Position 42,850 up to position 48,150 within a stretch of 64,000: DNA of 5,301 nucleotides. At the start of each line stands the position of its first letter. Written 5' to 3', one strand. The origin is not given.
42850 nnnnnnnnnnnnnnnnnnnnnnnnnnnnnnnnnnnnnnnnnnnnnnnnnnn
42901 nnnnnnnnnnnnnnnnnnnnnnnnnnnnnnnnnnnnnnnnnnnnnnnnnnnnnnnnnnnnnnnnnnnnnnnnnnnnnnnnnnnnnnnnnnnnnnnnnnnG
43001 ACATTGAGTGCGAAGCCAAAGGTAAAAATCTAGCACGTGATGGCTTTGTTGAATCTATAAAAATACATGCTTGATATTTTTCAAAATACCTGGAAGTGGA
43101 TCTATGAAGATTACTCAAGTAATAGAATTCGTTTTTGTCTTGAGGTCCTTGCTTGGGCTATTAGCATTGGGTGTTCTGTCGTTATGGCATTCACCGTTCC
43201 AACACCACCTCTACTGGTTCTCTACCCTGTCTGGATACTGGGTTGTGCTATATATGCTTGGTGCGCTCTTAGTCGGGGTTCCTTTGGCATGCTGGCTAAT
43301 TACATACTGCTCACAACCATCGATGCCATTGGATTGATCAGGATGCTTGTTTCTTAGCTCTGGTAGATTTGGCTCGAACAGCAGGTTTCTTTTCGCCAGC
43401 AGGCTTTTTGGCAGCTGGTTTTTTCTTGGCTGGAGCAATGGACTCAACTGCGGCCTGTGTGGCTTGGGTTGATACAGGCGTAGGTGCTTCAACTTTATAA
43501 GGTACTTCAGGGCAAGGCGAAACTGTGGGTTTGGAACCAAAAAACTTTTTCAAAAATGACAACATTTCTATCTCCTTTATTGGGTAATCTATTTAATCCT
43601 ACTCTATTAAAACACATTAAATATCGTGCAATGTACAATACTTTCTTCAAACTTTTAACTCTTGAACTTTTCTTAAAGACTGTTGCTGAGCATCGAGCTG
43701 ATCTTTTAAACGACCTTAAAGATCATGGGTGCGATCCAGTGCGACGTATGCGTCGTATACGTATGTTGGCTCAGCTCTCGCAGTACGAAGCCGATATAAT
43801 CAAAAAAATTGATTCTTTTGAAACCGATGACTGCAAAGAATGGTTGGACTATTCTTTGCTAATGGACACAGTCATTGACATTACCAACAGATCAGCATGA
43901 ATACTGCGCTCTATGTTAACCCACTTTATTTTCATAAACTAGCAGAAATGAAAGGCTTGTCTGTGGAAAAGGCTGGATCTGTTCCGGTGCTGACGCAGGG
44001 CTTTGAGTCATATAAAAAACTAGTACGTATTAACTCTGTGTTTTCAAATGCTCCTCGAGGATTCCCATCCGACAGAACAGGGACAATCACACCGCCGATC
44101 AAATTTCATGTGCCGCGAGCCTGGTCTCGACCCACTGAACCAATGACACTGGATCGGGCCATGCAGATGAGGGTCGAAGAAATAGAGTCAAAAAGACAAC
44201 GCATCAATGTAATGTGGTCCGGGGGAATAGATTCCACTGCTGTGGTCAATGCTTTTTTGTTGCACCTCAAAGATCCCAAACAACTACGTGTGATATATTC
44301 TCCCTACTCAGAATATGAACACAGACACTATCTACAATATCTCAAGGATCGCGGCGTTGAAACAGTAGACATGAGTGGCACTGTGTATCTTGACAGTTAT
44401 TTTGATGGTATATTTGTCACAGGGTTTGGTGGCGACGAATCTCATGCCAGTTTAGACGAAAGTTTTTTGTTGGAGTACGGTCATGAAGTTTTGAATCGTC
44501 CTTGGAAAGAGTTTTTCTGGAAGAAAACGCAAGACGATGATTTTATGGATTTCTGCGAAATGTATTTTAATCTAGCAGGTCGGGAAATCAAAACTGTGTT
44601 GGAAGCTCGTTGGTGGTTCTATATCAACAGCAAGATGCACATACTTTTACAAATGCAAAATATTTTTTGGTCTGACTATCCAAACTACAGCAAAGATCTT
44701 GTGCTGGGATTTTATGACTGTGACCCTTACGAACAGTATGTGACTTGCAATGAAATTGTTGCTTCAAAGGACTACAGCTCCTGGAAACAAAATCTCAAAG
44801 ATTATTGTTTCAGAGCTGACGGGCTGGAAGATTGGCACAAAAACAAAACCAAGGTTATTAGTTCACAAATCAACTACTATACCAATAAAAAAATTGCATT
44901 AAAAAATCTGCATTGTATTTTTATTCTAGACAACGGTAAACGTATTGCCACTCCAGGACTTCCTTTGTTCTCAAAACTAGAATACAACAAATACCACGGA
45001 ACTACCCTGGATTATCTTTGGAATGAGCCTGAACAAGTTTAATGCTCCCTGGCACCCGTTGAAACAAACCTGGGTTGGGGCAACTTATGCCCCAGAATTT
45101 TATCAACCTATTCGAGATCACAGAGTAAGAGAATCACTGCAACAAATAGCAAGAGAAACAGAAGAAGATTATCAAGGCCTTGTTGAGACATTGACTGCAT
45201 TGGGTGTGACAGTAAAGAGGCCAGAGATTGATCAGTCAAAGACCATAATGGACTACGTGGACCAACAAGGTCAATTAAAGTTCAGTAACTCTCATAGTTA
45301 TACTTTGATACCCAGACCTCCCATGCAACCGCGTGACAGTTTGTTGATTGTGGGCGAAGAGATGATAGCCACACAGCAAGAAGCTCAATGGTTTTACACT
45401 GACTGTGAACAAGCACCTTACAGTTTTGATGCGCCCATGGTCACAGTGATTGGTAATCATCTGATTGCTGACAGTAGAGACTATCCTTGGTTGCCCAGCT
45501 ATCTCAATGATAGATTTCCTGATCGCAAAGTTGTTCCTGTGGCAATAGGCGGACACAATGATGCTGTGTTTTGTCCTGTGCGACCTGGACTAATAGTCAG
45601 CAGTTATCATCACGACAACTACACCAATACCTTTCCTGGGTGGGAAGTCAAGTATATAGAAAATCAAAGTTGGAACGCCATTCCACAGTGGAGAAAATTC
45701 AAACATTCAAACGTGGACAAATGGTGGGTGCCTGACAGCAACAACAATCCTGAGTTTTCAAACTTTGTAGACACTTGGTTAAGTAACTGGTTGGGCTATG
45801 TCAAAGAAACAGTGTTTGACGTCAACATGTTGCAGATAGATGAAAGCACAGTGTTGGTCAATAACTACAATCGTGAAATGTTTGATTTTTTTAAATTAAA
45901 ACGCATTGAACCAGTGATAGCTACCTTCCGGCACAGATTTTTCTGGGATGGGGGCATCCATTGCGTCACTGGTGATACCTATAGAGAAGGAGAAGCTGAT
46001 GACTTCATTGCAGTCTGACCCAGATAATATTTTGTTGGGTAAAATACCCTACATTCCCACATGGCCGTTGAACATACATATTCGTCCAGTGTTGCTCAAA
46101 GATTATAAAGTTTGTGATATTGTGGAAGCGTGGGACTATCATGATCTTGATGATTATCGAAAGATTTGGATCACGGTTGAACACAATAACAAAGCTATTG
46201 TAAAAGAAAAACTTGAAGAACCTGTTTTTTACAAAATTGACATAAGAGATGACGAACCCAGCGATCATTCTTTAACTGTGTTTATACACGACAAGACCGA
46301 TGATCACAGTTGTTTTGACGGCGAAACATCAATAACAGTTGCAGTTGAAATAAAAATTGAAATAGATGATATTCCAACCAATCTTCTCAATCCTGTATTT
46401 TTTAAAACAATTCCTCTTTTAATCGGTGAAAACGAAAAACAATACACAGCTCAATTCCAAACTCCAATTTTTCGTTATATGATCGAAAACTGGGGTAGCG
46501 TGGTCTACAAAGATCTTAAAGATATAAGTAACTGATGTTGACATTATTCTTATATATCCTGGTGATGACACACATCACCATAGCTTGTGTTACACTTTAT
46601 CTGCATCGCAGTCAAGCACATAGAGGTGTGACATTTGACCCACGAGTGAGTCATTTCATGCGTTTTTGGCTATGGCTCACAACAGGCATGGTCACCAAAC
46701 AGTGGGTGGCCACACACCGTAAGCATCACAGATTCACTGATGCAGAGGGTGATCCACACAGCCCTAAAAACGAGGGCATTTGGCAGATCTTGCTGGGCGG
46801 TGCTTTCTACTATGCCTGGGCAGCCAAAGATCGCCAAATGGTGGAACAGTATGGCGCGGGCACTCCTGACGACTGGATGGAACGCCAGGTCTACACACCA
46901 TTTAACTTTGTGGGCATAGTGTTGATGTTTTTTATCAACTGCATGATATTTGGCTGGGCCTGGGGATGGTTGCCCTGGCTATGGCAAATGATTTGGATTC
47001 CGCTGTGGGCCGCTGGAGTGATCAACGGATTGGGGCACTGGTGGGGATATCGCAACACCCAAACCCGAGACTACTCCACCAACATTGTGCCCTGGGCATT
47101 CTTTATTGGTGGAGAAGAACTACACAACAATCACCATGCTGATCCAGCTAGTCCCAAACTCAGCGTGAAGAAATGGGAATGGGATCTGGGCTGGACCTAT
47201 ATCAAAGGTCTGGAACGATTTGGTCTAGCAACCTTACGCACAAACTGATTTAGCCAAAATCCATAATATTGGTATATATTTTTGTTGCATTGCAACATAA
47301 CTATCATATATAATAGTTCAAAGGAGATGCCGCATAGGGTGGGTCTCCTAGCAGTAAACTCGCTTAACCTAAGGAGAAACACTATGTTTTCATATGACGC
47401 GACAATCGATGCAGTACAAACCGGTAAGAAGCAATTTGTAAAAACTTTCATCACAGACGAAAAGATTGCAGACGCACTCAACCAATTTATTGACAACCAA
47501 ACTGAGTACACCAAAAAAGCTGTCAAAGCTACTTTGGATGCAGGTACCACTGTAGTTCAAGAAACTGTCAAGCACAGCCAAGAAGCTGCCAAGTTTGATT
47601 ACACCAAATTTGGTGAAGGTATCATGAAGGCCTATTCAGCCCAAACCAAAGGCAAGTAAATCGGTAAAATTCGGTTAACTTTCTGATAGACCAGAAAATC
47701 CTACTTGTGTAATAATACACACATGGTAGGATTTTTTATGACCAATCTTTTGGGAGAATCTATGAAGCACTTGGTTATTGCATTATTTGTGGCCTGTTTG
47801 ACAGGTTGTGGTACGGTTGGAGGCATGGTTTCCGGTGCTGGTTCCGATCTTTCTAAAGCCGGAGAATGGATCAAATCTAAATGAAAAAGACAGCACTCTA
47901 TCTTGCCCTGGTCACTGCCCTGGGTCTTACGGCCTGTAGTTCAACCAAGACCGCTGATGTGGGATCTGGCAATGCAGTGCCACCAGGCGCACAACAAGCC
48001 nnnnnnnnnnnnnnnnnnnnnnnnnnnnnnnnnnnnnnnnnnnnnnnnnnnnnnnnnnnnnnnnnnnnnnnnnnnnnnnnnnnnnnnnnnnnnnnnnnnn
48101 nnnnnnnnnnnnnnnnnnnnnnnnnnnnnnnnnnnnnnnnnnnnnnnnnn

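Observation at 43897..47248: PP-loop ATPase overlapping a second amidinotransferase-fold enzyme, followed by a desaturase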

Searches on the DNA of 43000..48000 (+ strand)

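Call 5: search_dna_similar(query=window:43000-48000:+, collection=phages, mode=near, max_rows=20)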
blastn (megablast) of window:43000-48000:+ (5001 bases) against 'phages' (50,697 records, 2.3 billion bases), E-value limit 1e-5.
No match.

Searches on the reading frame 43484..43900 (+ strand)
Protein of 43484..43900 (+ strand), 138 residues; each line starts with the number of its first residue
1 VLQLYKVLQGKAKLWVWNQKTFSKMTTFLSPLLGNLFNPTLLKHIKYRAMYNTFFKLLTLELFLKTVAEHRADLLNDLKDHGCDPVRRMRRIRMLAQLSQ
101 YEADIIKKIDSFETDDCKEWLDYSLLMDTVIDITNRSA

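Call 26: search_protein_families(library=pfam, proteins=[window:43484-43900:+], max_evalue=0.01)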
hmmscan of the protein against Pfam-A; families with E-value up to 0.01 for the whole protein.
window:43484-43900:+ (138 aa): 0 families

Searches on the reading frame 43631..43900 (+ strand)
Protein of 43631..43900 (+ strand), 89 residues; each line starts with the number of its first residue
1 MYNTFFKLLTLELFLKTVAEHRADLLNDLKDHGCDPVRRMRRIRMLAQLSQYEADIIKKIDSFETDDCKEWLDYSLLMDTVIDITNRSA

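Call 54: search_solved_structures(query=A4, max_evalue=10, show_alignments=1)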
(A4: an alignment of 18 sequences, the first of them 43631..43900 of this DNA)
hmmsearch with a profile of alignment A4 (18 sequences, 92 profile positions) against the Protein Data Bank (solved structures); distinct sequences matched with E-value up to 10: 4.
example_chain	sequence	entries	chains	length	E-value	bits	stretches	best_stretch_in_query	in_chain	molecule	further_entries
1sfl_A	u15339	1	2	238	0.82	13.2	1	41-74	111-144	3-dehydroquinate dehydratase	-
5n9j_B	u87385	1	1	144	0.98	12.9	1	25-90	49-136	Mediator of RNA polymerase II transcription subunit 10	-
1sfj_A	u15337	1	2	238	1.2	12.7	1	41-74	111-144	3-dehydroquinate dehydratase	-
6sfh_A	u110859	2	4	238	2.5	11.6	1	41-74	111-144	3-dehydroquinate dehydratase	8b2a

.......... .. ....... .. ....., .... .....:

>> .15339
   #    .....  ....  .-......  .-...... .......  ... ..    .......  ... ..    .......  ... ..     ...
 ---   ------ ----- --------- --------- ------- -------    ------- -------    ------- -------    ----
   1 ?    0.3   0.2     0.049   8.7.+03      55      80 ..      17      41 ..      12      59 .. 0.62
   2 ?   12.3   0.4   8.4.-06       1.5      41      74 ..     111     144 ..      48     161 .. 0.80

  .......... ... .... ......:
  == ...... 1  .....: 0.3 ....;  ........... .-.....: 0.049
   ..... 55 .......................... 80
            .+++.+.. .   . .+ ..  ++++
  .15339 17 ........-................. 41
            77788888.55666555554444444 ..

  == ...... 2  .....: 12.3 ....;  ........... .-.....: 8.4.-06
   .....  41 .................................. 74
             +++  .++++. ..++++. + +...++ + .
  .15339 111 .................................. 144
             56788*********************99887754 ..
